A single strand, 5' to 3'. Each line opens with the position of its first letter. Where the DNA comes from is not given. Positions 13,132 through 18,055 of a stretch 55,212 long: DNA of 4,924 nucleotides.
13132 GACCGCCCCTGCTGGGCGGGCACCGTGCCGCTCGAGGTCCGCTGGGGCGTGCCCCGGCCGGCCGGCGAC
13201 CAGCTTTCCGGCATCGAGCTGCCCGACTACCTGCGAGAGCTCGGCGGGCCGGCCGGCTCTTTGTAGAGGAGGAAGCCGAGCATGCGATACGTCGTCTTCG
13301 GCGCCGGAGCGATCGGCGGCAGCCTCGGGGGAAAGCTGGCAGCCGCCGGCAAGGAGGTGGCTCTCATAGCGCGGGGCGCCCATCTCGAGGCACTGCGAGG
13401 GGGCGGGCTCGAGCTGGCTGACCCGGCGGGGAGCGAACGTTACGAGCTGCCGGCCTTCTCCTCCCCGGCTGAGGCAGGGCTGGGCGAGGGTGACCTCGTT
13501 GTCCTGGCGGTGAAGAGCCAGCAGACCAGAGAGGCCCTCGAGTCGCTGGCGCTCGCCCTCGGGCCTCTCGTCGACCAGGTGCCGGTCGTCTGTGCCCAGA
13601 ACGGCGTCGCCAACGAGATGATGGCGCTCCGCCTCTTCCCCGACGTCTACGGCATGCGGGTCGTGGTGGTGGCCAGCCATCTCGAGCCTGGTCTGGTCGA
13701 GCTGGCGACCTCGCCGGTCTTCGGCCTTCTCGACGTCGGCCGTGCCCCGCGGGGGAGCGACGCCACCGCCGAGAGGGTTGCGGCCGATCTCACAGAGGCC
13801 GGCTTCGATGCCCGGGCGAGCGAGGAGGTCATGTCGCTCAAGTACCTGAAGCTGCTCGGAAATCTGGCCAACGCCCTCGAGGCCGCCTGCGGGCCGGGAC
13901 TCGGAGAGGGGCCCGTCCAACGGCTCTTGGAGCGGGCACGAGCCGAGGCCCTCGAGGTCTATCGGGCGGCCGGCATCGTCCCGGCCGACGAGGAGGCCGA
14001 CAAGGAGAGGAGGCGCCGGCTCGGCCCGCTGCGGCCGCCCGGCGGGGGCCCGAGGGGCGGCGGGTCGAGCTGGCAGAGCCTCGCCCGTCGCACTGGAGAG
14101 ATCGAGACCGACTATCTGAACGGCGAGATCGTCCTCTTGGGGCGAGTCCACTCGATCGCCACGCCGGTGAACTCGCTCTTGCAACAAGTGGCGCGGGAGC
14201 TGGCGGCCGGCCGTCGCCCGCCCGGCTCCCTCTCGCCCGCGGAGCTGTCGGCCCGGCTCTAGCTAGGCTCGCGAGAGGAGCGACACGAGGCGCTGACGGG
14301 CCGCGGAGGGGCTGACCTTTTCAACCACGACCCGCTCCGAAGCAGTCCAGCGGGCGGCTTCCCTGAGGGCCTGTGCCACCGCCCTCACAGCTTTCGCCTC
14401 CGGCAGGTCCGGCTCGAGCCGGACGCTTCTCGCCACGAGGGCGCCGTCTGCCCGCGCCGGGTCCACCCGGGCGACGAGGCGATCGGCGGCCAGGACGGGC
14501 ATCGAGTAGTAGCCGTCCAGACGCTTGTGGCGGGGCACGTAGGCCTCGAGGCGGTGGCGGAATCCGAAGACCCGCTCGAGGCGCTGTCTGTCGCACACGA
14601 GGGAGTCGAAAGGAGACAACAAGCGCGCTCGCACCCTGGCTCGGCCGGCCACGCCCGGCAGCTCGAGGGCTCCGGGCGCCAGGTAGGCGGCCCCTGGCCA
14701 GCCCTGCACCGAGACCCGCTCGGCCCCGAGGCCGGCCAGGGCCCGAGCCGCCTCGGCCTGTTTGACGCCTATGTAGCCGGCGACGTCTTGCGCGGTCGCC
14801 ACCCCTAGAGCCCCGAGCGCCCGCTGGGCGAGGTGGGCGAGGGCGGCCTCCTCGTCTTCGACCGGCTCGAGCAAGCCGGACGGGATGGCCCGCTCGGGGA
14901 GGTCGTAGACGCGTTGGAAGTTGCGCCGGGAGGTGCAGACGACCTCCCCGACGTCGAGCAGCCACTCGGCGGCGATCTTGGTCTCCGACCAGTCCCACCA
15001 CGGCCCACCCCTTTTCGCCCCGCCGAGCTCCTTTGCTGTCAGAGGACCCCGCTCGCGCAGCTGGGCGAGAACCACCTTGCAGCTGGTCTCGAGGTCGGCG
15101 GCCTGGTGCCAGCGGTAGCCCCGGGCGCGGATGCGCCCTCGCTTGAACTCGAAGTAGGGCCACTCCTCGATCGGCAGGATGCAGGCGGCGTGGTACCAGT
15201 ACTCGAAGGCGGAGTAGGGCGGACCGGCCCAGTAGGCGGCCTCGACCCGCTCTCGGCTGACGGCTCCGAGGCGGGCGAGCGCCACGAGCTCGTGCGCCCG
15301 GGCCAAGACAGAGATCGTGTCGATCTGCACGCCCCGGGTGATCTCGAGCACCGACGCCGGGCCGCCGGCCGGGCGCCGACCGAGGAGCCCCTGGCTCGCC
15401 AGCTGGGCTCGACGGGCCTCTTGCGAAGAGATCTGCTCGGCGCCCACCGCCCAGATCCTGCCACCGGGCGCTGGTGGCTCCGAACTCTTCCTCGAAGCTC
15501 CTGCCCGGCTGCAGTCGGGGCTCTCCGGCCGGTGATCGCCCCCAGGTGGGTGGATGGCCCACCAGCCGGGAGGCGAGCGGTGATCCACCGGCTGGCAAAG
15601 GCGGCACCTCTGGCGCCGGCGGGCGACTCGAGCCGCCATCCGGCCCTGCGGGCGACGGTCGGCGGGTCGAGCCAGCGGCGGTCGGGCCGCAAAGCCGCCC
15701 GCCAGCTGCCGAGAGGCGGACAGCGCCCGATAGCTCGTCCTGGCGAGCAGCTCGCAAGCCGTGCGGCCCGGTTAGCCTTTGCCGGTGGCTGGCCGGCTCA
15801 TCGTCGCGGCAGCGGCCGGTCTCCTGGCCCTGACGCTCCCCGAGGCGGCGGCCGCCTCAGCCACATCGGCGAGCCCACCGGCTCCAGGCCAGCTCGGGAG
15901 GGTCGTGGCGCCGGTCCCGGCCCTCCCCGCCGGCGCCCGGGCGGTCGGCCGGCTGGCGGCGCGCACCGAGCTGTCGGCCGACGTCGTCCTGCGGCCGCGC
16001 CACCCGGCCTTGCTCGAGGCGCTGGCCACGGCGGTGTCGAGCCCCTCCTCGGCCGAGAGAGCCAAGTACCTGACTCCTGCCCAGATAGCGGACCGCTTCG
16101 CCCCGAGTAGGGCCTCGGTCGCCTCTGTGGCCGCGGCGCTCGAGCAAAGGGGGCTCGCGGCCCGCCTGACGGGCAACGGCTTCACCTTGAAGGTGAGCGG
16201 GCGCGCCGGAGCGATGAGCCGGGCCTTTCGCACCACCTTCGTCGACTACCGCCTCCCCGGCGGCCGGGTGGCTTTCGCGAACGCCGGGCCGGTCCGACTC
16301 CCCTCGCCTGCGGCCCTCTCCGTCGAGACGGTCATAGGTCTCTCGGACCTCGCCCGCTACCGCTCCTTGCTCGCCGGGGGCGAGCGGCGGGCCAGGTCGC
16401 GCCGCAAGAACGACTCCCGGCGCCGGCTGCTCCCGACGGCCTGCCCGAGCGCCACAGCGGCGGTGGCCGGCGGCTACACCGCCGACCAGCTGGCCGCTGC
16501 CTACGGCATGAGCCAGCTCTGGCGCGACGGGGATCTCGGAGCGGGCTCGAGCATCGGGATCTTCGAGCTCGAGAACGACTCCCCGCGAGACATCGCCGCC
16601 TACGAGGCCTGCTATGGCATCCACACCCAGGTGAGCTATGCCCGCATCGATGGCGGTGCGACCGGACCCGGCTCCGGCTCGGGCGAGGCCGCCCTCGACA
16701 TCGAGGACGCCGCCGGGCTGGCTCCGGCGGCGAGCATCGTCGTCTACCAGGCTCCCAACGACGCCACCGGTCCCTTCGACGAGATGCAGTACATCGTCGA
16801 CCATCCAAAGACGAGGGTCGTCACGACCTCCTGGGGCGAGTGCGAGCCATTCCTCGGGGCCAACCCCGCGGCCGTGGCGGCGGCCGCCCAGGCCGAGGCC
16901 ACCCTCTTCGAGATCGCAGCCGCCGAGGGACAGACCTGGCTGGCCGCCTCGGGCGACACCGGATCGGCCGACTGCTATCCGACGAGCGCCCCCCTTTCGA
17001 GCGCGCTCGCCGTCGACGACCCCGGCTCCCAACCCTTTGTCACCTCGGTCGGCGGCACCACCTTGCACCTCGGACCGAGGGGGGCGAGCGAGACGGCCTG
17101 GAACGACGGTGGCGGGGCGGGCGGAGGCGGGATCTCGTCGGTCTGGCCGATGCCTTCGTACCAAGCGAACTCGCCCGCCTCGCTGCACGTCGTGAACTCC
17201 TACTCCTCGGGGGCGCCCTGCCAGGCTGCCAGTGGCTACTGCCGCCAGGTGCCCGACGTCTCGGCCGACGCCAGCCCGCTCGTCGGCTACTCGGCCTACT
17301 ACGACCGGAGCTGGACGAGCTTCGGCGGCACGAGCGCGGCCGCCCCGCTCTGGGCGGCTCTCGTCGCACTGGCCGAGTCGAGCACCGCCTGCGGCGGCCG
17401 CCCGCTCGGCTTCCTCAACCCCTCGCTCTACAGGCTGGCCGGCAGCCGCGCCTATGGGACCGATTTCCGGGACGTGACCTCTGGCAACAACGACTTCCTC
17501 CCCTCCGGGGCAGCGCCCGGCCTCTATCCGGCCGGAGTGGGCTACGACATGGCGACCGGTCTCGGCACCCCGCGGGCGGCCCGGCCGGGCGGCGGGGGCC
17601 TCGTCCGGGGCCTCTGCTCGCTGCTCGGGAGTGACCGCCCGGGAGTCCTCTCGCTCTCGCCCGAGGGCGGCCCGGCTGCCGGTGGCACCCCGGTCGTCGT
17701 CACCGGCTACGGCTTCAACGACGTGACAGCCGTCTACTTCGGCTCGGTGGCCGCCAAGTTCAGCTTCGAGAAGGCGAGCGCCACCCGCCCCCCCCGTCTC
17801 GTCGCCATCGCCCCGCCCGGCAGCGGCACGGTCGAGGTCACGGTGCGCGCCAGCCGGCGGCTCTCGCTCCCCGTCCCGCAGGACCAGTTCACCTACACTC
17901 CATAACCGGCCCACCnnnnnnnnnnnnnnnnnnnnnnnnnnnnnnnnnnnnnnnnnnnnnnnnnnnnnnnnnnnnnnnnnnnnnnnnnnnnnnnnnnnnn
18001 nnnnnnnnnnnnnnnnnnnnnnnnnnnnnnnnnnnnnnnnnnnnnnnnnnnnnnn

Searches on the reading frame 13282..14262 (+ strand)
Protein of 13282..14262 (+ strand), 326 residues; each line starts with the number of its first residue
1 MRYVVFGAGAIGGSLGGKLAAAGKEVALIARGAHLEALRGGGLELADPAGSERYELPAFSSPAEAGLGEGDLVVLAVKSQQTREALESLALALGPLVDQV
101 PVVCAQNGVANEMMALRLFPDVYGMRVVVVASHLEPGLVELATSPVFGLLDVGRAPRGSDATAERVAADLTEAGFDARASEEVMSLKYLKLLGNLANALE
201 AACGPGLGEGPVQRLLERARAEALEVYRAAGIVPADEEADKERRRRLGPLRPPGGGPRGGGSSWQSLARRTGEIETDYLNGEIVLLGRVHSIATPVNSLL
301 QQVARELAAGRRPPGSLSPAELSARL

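Call 52: search_protein_families(library=pfam, proteins=[window:13282-14262:+], max_evalue=0.0001)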
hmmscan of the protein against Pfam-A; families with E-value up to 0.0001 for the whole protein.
window:13282-14262:+ (326 aa): 2 families
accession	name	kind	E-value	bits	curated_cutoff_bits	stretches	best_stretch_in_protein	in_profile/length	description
PF02558.23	ApbA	-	5e-23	81.8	22.2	1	4-143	2-139/150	Ketopantoate reductase PanE/ApbA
PF08546.17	ApbA_C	-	9.2e-11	42.6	22.7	1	184-307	3-124/125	Ketopantoate reductase PanE/ApbA C terminal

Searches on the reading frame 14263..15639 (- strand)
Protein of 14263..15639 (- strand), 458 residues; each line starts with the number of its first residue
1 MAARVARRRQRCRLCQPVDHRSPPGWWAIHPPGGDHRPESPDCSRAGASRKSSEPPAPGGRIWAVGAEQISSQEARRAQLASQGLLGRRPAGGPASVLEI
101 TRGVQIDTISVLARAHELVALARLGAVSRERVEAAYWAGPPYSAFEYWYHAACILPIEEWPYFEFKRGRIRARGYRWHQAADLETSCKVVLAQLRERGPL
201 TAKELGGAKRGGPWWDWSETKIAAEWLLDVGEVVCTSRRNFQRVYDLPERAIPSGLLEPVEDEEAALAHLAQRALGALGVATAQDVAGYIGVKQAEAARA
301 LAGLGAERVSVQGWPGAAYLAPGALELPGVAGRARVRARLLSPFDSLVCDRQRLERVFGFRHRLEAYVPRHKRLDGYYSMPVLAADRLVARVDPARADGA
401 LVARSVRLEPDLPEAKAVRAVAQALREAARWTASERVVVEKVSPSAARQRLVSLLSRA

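Call 52: search_protein_families(library=pfam, proteins=[window:14263-15639:-], max_evalue=0.0001)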
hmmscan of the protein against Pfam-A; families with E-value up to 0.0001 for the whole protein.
window:14263-15639:- (458 aa): 1 family
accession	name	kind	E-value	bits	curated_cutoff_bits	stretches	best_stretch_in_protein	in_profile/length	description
PF06224.18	AlkZ-like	-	8.9e-57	193.6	25.9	1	102-431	5-329/329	DNA glycosylase AlkZ-like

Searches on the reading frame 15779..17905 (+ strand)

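Call 52: search_protein_families(library=pfam, proteins=[window:15779-17905:+], max_evalue=0.0001)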
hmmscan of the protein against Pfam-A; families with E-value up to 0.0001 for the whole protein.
window:15779-17905:+ (708 aa): 3 families
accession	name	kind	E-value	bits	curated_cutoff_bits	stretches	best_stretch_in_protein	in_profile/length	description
PF09286.16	Pro-kuma_activ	-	6.9e-22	78.7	23.5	1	52-190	2-142/143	Pro-kumamolisin, activation domain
PF00082.27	Peptidase_S8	-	1.1e-09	38.5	21.8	1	311-533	74-254/288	Subtilase family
PF01833.30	TIG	-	6.5e-08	32.9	20.9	1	623-706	3-84/84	IPT/TIG domain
